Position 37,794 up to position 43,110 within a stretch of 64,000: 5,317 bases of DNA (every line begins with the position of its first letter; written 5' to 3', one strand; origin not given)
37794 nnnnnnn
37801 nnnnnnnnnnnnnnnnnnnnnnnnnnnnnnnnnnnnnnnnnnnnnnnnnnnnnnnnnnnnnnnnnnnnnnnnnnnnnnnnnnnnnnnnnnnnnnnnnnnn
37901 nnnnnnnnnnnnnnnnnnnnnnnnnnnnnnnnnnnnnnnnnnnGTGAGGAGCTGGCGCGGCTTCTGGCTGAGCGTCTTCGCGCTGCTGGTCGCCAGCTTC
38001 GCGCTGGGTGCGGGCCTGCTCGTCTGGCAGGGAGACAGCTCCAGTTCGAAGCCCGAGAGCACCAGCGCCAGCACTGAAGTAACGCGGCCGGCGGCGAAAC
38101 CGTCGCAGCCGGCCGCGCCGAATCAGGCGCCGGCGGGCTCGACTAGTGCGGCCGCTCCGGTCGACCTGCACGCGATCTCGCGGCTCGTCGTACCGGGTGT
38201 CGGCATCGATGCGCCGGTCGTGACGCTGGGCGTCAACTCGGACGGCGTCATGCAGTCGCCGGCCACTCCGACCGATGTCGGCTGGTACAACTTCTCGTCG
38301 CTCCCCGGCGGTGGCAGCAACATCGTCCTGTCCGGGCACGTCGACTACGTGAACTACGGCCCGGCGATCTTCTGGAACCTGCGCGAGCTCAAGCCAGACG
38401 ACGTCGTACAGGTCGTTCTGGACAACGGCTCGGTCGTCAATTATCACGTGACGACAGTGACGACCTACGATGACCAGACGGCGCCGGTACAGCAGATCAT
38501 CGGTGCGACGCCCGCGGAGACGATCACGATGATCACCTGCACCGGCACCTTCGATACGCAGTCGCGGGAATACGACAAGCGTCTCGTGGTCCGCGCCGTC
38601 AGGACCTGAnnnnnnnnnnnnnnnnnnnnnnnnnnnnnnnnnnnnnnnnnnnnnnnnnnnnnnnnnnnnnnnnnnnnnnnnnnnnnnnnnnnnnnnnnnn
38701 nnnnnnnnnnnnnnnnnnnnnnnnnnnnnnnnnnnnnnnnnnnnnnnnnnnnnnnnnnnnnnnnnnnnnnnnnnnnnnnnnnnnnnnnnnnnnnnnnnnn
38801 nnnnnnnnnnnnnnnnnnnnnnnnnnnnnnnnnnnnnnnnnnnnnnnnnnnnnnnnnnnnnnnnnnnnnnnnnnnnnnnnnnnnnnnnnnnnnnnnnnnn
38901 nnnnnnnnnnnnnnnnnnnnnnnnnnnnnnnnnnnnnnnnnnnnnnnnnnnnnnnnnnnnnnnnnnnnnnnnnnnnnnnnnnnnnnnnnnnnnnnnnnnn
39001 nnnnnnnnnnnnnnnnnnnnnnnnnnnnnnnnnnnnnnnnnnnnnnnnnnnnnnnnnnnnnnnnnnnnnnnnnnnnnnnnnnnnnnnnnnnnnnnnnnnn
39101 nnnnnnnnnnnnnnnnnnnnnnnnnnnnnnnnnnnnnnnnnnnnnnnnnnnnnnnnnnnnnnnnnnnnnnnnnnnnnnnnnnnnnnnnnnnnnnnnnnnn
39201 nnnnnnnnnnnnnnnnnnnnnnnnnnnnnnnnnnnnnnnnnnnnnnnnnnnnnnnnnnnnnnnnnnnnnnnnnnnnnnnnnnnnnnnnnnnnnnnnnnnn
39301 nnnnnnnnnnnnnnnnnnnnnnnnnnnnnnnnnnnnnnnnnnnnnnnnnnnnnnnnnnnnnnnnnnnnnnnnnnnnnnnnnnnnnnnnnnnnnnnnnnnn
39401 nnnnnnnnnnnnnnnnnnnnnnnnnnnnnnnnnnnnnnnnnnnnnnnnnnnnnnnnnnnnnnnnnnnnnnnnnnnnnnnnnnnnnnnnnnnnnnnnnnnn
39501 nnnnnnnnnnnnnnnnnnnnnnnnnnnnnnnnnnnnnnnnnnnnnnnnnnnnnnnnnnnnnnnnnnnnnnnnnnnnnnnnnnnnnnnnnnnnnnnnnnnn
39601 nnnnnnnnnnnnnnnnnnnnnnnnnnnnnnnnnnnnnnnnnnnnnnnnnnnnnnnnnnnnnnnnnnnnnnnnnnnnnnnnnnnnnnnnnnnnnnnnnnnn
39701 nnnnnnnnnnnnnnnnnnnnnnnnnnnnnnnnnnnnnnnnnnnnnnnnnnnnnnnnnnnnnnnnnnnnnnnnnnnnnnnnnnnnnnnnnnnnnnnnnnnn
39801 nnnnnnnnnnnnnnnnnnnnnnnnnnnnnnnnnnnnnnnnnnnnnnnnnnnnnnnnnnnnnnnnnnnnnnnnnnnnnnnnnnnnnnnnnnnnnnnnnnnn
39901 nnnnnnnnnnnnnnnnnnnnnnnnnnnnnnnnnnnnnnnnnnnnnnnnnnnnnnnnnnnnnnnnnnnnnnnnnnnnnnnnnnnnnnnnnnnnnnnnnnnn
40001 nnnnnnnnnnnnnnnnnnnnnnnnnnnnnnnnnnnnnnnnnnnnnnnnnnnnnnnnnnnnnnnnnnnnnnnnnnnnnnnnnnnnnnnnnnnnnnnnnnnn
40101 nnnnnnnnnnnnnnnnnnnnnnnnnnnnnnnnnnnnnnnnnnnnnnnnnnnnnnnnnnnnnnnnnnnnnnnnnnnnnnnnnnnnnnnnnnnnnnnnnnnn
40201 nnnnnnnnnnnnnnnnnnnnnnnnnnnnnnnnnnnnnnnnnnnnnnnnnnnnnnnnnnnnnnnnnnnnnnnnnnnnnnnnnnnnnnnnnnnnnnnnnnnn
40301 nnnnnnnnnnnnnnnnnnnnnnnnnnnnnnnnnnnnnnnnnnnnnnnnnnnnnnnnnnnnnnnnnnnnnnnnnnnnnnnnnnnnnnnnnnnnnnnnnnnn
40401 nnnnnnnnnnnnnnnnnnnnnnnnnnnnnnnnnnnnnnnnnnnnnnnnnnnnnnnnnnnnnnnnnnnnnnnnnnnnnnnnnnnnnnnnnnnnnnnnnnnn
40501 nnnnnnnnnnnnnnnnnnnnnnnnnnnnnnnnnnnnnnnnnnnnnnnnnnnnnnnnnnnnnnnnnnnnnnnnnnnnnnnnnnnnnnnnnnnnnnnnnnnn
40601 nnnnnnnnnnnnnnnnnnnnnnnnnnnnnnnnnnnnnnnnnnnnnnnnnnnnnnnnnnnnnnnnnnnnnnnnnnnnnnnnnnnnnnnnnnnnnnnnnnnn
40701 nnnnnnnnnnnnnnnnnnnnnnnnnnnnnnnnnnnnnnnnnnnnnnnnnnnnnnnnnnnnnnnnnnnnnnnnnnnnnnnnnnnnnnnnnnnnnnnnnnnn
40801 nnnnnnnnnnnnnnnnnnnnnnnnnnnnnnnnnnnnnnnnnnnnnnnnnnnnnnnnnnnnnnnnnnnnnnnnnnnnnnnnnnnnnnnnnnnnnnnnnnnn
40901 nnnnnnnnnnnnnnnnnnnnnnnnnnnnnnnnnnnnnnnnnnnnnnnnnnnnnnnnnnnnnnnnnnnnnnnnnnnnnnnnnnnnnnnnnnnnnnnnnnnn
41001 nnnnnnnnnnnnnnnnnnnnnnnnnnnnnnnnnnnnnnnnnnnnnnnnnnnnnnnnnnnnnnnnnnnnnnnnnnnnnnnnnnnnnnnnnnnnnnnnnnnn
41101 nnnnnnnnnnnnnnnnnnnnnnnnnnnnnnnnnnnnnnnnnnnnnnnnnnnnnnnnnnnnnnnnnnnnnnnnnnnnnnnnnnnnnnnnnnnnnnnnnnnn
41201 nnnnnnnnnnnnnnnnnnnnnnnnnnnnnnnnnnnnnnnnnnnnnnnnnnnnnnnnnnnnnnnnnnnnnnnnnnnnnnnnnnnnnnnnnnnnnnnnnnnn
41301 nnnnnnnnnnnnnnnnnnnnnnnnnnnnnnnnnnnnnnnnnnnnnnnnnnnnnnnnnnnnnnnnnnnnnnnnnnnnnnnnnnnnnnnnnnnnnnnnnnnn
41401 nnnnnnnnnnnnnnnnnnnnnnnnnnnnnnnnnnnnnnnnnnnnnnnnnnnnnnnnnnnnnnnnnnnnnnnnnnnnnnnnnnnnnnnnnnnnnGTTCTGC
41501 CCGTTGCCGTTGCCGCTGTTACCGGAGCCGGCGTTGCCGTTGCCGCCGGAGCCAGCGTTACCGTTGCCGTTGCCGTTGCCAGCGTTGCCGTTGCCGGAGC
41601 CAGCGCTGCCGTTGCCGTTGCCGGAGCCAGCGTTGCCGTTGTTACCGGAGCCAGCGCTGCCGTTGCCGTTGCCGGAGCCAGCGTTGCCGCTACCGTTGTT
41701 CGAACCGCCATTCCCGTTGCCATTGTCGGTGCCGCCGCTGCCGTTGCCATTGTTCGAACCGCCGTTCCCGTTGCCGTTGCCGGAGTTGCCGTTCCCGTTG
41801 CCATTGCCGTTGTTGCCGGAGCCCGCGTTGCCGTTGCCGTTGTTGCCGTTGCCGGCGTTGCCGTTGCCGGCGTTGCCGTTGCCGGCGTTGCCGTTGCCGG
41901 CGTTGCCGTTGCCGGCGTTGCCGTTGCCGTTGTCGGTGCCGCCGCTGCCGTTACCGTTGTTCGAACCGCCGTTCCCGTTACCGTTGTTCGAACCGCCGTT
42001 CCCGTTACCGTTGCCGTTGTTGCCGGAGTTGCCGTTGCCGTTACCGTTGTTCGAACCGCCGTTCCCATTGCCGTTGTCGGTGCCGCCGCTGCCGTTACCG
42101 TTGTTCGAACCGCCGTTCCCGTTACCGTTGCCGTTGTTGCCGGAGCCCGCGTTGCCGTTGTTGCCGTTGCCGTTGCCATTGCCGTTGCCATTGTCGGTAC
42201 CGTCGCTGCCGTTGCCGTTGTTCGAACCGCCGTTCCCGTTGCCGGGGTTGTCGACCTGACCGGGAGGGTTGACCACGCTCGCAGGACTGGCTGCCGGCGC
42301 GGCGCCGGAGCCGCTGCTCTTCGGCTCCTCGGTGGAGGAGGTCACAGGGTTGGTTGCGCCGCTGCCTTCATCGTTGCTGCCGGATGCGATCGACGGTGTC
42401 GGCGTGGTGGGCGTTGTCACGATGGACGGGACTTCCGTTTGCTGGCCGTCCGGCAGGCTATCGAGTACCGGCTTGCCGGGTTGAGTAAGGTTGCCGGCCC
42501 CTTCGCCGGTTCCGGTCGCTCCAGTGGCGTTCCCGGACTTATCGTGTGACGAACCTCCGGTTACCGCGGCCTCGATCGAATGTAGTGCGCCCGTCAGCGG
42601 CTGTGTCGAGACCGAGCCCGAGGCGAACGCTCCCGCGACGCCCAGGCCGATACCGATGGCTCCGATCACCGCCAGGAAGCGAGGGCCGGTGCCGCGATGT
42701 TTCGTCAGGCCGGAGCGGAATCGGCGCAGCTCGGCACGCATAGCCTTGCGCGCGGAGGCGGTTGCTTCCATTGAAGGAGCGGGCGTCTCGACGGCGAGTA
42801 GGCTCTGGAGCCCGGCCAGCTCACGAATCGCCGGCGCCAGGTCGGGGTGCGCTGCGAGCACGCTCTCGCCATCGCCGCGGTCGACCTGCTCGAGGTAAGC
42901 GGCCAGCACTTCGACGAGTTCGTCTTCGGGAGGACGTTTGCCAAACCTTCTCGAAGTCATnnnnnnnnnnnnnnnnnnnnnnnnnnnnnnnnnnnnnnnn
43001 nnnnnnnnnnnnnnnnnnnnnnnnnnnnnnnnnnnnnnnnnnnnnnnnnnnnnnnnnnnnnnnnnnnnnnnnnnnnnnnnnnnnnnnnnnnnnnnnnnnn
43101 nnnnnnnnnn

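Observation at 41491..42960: Anti-sigma-like protein ending in about 250 residues of almost pure Gly/Asn(/Ser) repeat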

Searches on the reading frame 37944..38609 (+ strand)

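Call 13: search_protein_families(library=pfam, proteins=[window:37944-38609:+], max_evalue=0.001)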
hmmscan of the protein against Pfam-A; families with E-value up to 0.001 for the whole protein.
window:37944-38609:+ (221 aa): 1 family
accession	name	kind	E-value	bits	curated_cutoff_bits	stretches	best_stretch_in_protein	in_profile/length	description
PF04203.18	Sortase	-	4.4e-23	81.8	26.6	1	81-220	1-124/125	Sortase domain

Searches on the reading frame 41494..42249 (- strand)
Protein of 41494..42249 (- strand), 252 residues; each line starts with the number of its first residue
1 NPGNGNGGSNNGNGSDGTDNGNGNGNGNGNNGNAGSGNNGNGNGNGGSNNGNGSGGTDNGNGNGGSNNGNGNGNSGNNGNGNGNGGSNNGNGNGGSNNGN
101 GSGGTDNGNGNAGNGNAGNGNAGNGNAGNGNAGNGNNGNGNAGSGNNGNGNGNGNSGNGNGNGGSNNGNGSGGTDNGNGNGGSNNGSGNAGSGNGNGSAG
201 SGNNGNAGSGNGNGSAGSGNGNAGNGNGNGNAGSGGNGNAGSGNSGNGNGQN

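Call 46: find_homologous_proteins(query=window:41494-42249:-, max_evalue=0.001)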
Query window:41494-42249:- (252 aa): 1 proteins with E <= 0.001 among 8000 candidates.
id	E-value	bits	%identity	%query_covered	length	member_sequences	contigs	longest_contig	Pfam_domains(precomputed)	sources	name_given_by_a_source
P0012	2.0e-5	42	-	-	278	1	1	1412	-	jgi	jgi:hypothetical protein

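Call 49: find_encoding_contigs(protein=P0012, flank=5000, max_places=3)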
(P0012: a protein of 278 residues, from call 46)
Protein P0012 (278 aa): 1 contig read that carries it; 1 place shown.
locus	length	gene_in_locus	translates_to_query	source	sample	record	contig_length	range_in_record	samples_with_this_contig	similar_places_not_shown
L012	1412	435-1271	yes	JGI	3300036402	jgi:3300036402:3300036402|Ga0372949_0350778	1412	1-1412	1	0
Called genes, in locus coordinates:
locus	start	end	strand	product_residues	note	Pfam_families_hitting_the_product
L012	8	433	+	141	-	PF08281:Sigma70_r4_2, PF04545:Sigma70_r4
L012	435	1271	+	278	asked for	-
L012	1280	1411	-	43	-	?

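Call 76: search_protein_families(library=pfam, proteins=[P0012], max_evalue=0.01)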
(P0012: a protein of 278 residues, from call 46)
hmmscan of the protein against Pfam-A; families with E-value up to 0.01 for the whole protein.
P0012 (278 aa): 0 families

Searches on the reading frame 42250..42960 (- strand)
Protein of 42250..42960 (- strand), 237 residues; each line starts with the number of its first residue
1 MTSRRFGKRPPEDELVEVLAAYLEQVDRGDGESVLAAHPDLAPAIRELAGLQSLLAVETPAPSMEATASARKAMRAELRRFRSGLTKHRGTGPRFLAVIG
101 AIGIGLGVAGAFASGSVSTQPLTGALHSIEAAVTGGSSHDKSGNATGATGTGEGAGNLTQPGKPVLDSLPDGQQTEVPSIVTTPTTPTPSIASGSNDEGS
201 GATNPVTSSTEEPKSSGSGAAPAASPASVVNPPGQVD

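Call 10: find_homologous_proteins(query=window:42250-42960:-, max_evalue=0.01)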
Query seq(237 aa): 8000 candidates shared short words with the query, none scored E <= 0.01.

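Call 30: search_protein_representatives(protein=window:42250-42960:-)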
Query: 237 residues. Proteins with E-value up to 0.001 (for the whole library): 11; up to 1e-10: 4; up to 1e-30: 1. The best 11 are listed.
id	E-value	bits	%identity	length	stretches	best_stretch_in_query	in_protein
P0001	1.5e-42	162.3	46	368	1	1-217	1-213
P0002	5.2e-17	78.7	37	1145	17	150-185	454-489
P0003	1.6e-11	60.8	36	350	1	4-228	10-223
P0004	4.0e-11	59.5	76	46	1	1-42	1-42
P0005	4.1e-10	56.2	33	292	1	9-212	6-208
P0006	2.1e-08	50.6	34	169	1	11-134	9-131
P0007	1.6e-07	47.8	37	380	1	13-129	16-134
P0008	3.7e-07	46.5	32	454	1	8-227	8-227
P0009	8.5e-06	42.1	31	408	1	12-211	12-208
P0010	3.9e-04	36.6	27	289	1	11-190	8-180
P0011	6.6e-04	35.9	30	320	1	9-233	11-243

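Call 36: find_encoding_contigs(protein=P0001, flank=8000, max_places=4)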
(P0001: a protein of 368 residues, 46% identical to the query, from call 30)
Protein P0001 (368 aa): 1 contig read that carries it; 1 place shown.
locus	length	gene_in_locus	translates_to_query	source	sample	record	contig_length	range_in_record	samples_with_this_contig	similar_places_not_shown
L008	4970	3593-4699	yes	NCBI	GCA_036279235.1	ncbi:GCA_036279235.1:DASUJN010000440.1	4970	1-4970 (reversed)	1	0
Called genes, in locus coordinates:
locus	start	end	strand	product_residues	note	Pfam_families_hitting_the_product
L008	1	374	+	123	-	?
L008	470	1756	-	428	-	PF02771:Acyl-CoA_dh_N, PF08028:Acyl-CoA_dh_2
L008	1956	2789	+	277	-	PF00248:Aldo_ket_red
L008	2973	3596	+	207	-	PF04542:Sigma70_r2, PF08281:Sigma70_r4_2, PF04545:Sigma70_r4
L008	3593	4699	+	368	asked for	-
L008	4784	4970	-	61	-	?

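Call 37: find_encoding_contigs(protein=P0003, flank=8000, max_places=3)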
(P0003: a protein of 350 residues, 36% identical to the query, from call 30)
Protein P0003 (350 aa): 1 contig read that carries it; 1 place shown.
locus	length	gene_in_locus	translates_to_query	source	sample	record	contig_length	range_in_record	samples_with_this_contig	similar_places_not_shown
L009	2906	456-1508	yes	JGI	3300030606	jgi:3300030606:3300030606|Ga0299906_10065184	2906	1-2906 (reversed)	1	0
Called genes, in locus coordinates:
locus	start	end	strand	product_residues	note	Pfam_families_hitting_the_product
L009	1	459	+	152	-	?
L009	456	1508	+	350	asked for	-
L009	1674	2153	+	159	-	PF07811:TadE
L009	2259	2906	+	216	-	?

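Call 38: find_encoding_contigs(protein=P0010, flank=8000, max_places=3)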
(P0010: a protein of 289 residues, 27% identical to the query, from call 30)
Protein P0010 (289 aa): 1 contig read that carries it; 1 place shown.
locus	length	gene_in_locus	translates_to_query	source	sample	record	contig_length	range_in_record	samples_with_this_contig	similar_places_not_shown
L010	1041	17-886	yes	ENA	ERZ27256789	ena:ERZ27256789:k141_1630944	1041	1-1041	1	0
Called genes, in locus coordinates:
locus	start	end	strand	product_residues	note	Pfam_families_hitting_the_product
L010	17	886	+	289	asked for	-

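Call 39: find_encoding_contigs(protein=P0005, flank=8000, max_places=3)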
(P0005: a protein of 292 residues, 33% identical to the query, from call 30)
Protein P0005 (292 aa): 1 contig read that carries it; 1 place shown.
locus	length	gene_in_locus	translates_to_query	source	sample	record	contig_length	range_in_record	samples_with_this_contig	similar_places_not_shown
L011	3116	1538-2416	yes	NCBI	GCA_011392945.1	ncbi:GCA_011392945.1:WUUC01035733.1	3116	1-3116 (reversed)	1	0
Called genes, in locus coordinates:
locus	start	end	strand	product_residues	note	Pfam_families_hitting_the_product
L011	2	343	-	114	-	?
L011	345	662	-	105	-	PF02617:ClpS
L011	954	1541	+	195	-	PF04542:Sigma70_r2, PF08281:Sigma70_r4_2, PF04545:Sigma70_r4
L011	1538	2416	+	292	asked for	-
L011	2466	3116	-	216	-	?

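Call 62: find_encoding_contigs(protein=P0004, flank=8000, max_places=5)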
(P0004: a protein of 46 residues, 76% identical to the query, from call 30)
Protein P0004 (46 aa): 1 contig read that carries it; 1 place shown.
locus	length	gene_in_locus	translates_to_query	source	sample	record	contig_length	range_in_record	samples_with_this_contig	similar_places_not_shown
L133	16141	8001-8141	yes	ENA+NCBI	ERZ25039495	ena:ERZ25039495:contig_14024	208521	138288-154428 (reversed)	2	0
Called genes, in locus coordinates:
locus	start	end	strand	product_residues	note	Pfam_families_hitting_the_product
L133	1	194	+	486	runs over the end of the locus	PF04851:ResIII (weak), PF00270:DEAD, PF00271:Helicase_C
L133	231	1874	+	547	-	PF28550:DUF8436, PF03486:HI0933_like (weak), PF07992:Pyr_redox_2 (faint), PF01266:DAO (weak), PF21688:FAD-depend_C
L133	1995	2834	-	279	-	PF00248:Aldo_ket_red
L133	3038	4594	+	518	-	PF13487:HD_5, PF01966:HD, PF00196:GerE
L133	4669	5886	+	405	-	PF01266:DAO (faint), PF01494:FAD_binding_3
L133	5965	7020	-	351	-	PF00180:Iso_dh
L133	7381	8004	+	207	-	PF04542:Sigma70_r2, PF08281:Sigma70_r4_2, PF04545:Sigma70_r4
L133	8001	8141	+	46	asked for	-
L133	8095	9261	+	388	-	-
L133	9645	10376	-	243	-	-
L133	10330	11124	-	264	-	-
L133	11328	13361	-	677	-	PF02922:CBM_48, PF00128:Alpha-amylase, PF21156:ISOA1-3_C (weak), PF21331:Isoamylase_C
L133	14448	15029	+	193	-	PF04542:Sigma70_r2, PF08281:Sigma70_r4_2, PF04545:Sigma70_r4 (weak)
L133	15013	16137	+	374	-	-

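Call 84: list_cluster_members(proteins=[P0001, P0005, P0007, P0008, P0009, P0011, P0003, P0012])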
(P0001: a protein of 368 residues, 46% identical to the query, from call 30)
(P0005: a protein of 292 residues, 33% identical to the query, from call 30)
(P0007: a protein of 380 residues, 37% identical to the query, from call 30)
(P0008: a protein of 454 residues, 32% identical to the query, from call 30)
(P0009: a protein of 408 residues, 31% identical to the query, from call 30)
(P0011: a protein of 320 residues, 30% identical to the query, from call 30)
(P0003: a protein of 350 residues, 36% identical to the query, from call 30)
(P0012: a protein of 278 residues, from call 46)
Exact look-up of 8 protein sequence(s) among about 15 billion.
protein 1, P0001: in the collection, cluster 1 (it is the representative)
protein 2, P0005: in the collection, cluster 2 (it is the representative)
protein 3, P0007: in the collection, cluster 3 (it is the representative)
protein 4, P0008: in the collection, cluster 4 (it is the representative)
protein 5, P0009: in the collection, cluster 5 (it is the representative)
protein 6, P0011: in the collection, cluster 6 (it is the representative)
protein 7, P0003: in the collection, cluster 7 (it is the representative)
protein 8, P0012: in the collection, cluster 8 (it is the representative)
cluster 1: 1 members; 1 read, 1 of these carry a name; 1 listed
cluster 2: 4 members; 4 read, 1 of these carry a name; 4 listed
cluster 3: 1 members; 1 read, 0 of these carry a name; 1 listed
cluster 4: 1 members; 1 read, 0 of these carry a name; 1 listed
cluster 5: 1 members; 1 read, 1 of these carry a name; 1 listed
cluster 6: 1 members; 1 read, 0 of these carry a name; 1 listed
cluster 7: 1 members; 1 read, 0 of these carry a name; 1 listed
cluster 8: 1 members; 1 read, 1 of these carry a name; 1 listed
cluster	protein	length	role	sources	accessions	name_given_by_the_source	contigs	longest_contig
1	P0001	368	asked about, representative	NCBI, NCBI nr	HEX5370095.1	MAG TPA: hypothetical protein VFY10_11825 [Dehalococcoidia bacterium] | hypothetical protein [Dehalococcoidia bacterium]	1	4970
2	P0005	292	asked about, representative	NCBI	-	-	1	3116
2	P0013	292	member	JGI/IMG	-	hypothetical protein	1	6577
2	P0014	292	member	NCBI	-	-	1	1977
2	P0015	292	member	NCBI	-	-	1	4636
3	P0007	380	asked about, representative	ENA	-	-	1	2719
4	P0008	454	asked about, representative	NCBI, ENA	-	-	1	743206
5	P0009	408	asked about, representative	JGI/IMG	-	hypothetical protein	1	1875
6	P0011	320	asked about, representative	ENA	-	-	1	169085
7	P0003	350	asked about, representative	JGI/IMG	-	-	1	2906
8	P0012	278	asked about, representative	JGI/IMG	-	hypothetical protein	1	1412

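Call 85: find_encoding_contigs(protein=P0006, flank=6000, max_places=3)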
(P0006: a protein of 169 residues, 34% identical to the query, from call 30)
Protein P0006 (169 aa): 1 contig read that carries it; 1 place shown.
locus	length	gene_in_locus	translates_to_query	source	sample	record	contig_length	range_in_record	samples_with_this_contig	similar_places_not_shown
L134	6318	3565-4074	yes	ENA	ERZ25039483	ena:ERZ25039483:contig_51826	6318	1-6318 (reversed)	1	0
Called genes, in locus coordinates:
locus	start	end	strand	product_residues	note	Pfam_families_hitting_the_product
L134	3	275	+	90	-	?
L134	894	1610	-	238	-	PF01370:Epimerase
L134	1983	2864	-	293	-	PF02739:5_3_exonuc_N, PF01367:5_3_exonuc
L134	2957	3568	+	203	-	PF04542:Sigma70_r2, PF08281:Sigma70_r4_2, PF04545:Sigma70_r4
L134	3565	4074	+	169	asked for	-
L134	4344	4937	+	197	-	-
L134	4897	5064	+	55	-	-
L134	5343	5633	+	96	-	PF07811:TadE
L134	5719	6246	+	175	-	PF13400:Tad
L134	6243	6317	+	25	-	?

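Call 86: search_protein_families(library=pfam, proteins=[L009:1-459:+, L009:2259-2906:+], max_evalue=0.001)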
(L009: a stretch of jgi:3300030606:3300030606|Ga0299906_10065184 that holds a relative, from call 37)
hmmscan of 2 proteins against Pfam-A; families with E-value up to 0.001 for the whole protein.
L009:1-459:+ (152 aa): 3 families
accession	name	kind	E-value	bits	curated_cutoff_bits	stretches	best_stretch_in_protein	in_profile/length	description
PF04542.20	Sigma70_r2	-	1.3e-13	51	24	1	1-67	3-70/71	Sigma-70 region 2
PF04545.22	Sigma70_r4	-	1.5e-11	44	24.1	1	95-144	1-50/50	Sigma-70, region 4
PF08281.18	Sigma70_r4_2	-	2.4e-10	40.3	25.7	1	91-142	3-54/54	Sigma-70, region 4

L009:2259-2906:+ (216 aa): 1 family
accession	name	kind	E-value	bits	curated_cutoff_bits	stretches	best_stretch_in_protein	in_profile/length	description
PF09977.15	Tad_C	-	0.00051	21.4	22.1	0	25-107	27-93/93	Putative Tad-like Flp pilus-assembly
